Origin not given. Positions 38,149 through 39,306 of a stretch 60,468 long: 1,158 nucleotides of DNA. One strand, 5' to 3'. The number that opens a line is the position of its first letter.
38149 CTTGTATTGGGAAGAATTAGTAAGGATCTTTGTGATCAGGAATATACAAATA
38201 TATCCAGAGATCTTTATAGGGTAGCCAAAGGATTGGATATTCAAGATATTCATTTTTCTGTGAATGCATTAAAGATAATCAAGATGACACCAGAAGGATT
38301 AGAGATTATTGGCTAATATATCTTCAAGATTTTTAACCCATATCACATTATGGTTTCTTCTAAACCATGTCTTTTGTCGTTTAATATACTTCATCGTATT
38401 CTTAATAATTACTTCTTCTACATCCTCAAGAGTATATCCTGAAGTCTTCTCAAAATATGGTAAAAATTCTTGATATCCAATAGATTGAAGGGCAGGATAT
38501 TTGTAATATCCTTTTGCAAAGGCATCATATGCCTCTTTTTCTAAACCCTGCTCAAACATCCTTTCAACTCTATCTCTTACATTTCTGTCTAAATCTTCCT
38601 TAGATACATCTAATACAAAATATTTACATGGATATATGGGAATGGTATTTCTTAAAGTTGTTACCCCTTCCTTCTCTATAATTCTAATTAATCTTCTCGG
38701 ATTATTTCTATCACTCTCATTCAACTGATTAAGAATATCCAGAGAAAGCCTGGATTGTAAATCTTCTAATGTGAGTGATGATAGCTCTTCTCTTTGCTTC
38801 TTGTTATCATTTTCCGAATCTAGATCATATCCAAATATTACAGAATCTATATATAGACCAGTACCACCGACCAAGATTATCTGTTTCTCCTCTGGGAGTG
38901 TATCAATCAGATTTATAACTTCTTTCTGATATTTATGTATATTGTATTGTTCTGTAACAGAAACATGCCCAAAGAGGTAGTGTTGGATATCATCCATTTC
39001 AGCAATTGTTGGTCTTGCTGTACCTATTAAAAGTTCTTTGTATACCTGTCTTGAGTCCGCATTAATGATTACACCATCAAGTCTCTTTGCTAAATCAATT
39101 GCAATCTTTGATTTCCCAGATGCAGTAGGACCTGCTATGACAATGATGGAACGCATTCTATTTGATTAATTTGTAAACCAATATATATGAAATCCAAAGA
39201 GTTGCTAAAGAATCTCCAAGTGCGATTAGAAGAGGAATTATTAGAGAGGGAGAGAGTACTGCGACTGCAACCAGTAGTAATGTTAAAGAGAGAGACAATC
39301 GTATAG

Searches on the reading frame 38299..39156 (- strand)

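Call 88: search_protein_families(library=ncbifam, proteins=[window:38299-39156:-], max_evalue=0.001)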
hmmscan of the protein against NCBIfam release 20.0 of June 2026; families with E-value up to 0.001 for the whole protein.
window:38299-39156:- (285 aa): 1 family
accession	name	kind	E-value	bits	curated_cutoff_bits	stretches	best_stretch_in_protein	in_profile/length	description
TIGR00174.1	miaA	equivalog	3.2e-63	213.7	148.65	1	4-277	1-286/288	tRNA (adenosine(37)-N6)-dimethylallyltransferase MiaA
